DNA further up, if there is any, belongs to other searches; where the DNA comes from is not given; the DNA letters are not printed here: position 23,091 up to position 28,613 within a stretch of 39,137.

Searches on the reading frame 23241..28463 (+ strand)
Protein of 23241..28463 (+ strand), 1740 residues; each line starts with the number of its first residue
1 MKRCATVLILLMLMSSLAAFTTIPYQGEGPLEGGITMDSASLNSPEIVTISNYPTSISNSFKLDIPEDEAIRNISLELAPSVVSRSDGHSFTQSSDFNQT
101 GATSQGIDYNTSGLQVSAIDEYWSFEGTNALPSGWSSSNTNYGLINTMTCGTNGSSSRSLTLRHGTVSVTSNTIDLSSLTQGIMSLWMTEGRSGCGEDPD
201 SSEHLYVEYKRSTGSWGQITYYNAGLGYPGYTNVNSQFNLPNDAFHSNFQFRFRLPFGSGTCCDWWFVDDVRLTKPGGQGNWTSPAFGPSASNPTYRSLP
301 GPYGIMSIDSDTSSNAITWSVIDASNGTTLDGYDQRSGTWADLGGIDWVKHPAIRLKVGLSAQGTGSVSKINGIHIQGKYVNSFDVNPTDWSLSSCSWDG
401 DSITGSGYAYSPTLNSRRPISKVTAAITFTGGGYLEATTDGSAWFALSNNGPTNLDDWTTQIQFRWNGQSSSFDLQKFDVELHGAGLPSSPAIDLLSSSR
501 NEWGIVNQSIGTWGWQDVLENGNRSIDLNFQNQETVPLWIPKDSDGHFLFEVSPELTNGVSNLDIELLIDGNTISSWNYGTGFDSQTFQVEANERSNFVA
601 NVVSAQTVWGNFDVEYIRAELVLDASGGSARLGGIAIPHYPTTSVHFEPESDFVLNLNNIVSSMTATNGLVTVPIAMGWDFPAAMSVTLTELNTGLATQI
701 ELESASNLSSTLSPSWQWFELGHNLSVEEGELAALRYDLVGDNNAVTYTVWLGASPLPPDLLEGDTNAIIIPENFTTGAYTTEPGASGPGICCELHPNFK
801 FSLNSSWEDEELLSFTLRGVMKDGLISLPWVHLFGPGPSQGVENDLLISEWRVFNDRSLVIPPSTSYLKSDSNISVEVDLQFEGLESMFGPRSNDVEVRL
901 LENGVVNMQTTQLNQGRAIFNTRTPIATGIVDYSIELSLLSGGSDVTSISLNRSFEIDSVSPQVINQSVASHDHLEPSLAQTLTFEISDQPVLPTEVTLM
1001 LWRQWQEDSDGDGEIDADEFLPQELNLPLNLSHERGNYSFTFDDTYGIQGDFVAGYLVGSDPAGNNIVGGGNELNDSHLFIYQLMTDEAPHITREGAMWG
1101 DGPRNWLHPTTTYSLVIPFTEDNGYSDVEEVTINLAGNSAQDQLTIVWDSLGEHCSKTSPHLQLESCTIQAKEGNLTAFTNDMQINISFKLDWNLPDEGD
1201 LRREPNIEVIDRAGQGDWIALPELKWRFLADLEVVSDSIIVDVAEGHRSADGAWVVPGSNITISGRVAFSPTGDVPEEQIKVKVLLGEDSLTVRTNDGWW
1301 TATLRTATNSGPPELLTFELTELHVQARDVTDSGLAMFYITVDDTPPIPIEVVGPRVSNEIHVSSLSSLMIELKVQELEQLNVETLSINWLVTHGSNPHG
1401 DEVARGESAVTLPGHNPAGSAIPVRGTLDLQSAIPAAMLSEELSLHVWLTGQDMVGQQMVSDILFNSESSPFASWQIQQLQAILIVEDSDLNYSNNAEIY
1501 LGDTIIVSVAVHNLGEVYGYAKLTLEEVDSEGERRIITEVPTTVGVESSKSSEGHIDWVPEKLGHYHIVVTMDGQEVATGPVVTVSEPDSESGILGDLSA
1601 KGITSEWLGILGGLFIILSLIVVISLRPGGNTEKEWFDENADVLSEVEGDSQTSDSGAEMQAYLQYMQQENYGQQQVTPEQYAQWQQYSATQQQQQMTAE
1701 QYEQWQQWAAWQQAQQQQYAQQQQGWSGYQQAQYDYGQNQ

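Call 92: search_protein_families(library=pfam, proteins=[window:23241-28463:+], max_evalue=0.01)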
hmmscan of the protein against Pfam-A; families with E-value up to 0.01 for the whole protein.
window:23241-28463:+ (1740 aa): 1 family
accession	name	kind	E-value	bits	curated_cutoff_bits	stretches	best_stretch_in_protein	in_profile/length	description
PF01963.22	TraB_PrgY_gumN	-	0.0076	16.6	26.8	0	1637-1727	36-123/263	TraB/PrgY/gumN family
